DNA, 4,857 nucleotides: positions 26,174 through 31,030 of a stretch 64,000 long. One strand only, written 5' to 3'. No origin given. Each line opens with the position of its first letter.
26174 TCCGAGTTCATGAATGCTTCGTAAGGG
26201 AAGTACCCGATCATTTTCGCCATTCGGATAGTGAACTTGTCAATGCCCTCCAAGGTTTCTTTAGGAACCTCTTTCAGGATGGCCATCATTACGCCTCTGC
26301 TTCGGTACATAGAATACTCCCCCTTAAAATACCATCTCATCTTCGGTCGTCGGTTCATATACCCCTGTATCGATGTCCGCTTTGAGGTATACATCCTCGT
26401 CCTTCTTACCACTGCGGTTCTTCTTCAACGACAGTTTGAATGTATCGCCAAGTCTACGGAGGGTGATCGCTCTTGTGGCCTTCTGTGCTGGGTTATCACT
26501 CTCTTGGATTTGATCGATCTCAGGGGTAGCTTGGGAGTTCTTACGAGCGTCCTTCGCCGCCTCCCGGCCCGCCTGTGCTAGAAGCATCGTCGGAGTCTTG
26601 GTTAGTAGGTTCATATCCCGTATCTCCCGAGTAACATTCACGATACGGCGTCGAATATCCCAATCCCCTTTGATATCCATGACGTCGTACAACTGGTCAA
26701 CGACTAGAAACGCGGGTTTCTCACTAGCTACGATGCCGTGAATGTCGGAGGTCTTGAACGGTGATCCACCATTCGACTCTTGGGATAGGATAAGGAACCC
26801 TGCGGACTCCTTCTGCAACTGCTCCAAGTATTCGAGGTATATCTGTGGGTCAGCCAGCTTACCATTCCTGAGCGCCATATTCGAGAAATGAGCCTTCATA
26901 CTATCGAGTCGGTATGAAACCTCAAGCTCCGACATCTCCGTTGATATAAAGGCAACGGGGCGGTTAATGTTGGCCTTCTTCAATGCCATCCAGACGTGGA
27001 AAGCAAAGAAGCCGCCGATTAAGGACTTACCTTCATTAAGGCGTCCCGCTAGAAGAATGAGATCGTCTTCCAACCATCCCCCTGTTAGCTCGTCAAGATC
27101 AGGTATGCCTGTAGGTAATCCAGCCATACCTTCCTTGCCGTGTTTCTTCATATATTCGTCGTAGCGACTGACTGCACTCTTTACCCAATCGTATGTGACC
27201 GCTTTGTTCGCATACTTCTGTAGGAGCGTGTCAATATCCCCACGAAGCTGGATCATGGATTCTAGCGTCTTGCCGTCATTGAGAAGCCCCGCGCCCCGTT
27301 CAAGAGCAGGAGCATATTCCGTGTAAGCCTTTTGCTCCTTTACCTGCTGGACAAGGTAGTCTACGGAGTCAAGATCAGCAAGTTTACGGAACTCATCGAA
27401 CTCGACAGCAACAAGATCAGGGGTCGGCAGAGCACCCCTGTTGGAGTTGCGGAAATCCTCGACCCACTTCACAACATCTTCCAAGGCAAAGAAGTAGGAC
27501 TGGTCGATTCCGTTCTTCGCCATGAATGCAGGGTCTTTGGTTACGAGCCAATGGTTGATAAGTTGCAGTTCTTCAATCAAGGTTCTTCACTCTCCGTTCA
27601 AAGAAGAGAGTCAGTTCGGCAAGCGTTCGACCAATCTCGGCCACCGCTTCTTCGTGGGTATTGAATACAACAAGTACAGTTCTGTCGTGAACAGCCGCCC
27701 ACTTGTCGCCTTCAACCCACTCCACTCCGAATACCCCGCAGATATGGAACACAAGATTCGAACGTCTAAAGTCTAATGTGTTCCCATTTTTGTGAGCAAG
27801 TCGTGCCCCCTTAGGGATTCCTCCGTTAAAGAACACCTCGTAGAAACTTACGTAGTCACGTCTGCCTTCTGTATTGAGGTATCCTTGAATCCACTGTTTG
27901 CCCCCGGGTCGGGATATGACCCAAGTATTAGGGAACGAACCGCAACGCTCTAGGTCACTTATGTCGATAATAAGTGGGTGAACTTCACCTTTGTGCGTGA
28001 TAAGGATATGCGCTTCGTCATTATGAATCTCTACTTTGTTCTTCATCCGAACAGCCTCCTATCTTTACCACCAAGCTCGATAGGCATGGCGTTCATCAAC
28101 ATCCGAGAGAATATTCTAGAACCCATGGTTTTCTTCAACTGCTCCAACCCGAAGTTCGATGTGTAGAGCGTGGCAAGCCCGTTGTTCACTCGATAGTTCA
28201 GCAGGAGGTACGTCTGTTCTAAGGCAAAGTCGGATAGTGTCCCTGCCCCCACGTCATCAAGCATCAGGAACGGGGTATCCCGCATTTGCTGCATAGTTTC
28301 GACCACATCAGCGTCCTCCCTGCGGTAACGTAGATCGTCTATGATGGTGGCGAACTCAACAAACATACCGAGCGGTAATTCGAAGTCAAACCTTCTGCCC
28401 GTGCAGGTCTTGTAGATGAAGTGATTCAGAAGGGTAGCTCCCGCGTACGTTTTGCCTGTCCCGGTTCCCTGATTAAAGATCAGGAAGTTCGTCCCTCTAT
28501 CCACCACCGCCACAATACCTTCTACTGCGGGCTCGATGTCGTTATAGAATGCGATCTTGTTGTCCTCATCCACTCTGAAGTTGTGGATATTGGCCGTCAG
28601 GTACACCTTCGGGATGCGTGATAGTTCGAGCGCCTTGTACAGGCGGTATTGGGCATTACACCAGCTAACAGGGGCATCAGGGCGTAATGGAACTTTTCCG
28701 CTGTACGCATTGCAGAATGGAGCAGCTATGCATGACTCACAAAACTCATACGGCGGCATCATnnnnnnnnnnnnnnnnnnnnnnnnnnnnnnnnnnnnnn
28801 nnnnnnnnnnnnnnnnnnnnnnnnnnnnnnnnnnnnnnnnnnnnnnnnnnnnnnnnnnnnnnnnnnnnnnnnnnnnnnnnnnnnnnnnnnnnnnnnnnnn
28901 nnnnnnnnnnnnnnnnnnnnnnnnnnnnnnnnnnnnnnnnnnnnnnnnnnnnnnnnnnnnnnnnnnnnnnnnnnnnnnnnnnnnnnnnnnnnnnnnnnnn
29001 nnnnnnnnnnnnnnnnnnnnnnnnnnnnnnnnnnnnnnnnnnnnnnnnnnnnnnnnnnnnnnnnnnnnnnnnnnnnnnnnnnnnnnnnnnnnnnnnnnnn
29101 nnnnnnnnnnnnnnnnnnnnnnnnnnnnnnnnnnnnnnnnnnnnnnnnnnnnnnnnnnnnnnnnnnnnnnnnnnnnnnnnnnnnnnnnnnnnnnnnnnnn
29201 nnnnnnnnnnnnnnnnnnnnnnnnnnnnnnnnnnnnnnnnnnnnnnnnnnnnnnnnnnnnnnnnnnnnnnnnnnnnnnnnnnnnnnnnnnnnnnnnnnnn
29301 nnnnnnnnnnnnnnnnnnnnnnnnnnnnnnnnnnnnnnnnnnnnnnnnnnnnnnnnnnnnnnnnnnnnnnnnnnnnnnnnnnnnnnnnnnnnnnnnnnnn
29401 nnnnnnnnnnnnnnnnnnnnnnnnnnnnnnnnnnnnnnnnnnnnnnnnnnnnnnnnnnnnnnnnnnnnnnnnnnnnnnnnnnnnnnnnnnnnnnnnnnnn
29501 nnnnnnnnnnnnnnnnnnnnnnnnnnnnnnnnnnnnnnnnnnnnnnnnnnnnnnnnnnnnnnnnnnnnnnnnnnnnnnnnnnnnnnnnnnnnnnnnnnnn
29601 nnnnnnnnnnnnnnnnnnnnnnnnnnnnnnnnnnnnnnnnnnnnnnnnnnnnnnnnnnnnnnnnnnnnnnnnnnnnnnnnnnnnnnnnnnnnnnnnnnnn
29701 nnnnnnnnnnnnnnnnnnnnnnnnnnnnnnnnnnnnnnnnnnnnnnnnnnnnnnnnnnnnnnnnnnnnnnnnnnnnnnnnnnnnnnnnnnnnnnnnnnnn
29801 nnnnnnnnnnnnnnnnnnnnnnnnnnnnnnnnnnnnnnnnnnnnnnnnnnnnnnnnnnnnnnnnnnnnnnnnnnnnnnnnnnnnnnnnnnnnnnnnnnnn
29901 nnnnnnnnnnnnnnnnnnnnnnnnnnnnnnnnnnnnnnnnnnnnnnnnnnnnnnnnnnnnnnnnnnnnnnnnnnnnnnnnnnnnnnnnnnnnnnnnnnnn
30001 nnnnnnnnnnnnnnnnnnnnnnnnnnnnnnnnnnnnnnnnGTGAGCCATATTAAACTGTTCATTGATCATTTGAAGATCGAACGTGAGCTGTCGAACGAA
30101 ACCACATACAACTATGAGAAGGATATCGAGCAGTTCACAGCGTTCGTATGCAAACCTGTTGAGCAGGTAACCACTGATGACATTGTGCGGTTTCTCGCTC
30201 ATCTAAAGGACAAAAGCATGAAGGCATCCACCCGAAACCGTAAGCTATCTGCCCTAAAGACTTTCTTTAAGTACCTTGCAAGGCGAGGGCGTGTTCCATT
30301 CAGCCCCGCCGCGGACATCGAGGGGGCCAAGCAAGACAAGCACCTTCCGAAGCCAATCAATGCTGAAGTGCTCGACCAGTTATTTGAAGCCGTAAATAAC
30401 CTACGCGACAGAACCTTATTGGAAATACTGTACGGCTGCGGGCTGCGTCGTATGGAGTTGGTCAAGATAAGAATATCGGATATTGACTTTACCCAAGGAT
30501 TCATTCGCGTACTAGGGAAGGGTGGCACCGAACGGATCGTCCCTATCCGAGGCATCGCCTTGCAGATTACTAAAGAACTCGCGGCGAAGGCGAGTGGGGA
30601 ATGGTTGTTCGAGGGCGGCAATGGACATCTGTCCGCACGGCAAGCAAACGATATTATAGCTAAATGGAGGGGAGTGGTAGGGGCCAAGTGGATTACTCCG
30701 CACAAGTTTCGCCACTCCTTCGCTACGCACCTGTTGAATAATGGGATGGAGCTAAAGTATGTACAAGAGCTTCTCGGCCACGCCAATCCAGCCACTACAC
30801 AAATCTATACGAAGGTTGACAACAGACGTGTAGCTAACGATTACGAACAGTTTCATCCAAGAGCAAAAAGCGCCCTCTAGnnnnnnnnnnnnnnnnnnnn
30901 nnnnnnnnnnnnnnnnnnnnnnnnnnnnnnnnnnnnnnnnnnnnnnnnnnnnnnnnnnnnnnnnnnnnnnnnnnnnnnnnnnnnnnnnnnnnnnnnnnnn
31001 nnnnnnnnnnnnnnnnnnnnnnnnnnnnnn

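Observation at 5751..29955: Six-copy bipartite conserved element upstream of minus-strand operons: candidate phage-specific promoter family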

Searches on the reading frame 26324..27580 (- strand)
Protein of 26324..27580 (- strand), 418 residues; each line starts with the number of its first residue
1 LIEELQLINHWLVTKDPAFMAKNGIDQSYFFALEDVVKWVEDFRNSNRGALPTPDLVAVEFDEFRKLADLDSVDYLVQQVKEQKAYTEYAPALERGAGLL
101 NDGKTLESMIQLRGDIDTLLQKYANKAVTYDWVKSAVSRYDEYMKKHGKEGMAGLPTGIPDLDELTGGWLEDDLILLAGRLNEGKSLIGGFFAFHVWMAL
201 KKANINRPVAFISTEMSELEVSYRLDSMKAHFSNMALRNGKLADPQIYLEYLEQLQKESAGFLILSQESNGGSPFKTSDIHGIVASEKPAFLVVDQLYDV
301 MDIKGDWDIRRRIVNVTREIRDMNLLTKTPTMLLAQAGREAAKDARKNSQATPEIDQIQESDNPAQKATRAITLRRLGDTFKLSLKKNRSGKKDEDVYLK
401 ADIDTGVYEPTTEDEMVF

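Call 8: search_protein_families(library=pfam, proteins=[window:26324-27580:-], max_evalue=0.01)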
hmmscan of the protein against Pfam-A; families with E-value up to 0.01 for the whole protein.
window:26324-27580:- (418 aa): 3 families
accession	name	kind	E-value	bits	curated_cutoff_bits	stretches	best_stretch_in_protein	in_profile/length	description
PF03796.21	DnaB_C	-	3.3e-19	69.7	27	1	154-392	1-238/255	DnaB-like helicase C terminal domain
PF06745.19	ATPase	-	6.2e-09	36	26.6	1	156-325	2-156/231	KaiC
PF13481.12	AAA_25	-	0.00011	22.3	27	1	153-303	13-158/195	AAA domain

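Call 9: search_protein_families(library=phrogs, proteins=[window:26324-27580:-], max_evalue=0.001)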
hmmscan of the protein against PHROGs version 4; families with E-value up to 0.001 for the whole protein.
window:26324-27580:- (418 aa): 3 families
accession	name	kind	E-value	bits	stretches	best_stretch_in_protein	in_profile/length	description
phrog_19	-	DNA, RNA and nucleotide metabolism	1.1e-44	154.4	1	16-416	174-586/621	DnaB-like replicative helicase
phrog_243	-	DNA, RNA and nucleotide metabolism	6.7e-17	62.3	1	147-405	11-262/273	DnaB-like replicative helicase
phrog_239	-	DNA, RNA and nucleotide metabolism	5e-12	46.6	1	113-414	298-602/801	DNA primase/helicase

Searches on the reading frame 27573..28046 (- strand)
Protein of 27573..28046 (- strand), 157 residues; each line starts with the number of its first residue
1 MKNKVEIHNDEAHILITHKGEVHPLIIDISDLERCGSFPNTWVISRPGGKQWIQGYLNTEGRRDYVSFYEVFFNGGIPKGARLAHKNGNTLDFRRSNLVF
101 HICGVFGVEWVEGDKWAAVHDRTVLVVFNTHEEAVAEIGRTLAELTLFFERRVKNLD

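Call 16: search_protein_families(library=phrogs, proteins=[window:27573-28046:-], max_evalue=0.001)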
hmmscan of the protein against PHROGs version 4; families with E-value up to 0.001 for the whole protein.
window:27573-28046:- (157 aa): 1 family
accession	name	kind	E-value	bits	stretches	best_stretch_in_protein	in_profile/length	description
phrog_99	-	DNA, RNA and nucleotide metabolism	0.00064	20.5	0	72-98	167-193/383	HNH endonuclease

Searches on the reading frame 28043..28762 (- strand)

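Call 16: search_protein_families(library=phrogs, proteins=[window:28043-28762:-], max_evalue=0.001)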
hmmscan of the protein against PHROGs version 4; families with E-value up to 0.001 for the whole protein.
window:28043-28762:- (239 aa): 3 families
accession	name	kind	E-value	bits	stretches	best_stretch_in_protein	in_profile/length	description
phrog_50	-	DNA, RNA and nucleotide metabolism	1.6e-32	114.3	1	35-237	315-511/570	DnaC-like helicase loader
phrog_3277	-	DNA, RNA and nucleotide metabolism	3.7e-16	60.4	1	94-237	13-154/168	DnaC-like helicase loader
phrog_26922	-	DNA, RNA and nucleotide metabolism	6.1e-08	34.2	1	162-224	11-73/92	DnaC-like helicase loader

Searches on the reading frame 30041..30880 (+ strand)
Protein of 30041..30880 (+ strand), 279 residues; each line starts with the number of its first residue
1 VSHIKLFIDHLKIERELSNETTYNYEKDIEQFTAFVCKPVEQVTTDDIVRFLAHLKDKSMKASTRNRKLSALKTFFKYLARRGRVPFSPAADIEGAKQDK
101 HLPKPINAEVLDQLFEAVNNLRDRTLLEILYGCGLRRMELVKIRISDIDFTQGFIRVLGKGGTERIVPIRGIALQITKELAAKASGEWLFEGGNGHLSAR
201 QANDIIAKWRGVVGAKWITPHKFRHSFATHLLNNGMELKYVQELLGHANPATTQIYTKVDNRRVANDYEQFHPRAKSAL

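Call 26: search_protein_families(library=pfam, proteins=[window:30041-30880:+], max_evalue=0.01)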
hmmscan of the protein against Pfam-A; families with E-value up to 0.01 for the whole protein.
window:30041-30880:+ (279 aa): 4 families
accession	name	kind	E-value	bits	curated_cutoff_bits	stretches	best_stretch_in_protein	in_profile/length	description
PF00589.27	Phage_integrase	-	1.4e-40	139.3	27.1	1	107-261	4-170/172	Phage integrase family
PF02899.23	Phage_int_SAM_1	-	7.7e-21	74.6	22.3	1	4-83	1-83/83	Phage integrase, N-terminal SAM-like domain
PF13495.12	Phage_int_SAM_4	-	6.2e-13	49.4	27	1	7-81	5-80/85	Phage integrase, N-terminal SAM-like domain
PF13102.12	Phage_int_SAM_5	-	0.00024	21.8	22.3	1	12-89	11-92/98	Phage integrase SAM-like domain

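Call 48: search_solved_structures(query=window:30041-30880:+, max_evalue=0.001, show_alignments=2)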
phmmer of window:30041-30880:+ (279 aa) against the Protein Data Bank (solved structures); distinct sequences matched with E-value up to 0.001: 12.
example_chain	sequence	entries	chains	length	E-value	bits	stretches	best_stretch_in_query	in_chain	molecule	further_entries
4a8e_A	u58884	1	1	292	1.1e-39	139.6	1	29-264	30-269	PROBABLE TYROSINE RECOMBINASE XERC-LIKE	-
1a0p_A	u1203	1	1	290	1.5e-38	135.9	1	2-264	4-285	SITE-SPECIFIC RECOMBINASE XERD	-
9i5v_14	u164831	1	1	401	7.1e-33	117.3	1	4-277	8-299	Ribosome-associated translation inhibitor RaiA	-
5dcf_A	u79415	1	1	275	4.9e-30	108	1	108-276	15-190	Tyrosine recombinase XerD,DNA translocase FtsK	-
5hxy_A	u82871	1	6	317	1e-28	103.6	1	3-274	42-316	Tyrosine recombinase XerA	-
2a3v_A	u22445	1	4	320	1.7e-23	86.5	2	46-171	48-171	site-specific recombinase IntI4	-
5vfz_A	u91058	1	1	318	2.5e-18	69.6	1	32-273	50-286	Gp33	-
5jjv_A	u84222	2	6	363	5.5e-10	42.3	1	100-265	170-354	Tyrosine recombinase XerH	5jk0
6en0_A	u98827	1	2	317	1.9e-07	34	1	216-256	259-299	Int protein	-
6emy_A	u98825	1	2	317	2.2e-07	33.7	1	216-253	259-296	Int protein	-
6emz_A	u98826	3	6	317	4.8e-07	32.6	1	216-256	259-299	Int protein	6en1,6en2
5c6k_A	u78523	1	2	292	6.8e-06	28.8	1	29-257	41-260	Integrase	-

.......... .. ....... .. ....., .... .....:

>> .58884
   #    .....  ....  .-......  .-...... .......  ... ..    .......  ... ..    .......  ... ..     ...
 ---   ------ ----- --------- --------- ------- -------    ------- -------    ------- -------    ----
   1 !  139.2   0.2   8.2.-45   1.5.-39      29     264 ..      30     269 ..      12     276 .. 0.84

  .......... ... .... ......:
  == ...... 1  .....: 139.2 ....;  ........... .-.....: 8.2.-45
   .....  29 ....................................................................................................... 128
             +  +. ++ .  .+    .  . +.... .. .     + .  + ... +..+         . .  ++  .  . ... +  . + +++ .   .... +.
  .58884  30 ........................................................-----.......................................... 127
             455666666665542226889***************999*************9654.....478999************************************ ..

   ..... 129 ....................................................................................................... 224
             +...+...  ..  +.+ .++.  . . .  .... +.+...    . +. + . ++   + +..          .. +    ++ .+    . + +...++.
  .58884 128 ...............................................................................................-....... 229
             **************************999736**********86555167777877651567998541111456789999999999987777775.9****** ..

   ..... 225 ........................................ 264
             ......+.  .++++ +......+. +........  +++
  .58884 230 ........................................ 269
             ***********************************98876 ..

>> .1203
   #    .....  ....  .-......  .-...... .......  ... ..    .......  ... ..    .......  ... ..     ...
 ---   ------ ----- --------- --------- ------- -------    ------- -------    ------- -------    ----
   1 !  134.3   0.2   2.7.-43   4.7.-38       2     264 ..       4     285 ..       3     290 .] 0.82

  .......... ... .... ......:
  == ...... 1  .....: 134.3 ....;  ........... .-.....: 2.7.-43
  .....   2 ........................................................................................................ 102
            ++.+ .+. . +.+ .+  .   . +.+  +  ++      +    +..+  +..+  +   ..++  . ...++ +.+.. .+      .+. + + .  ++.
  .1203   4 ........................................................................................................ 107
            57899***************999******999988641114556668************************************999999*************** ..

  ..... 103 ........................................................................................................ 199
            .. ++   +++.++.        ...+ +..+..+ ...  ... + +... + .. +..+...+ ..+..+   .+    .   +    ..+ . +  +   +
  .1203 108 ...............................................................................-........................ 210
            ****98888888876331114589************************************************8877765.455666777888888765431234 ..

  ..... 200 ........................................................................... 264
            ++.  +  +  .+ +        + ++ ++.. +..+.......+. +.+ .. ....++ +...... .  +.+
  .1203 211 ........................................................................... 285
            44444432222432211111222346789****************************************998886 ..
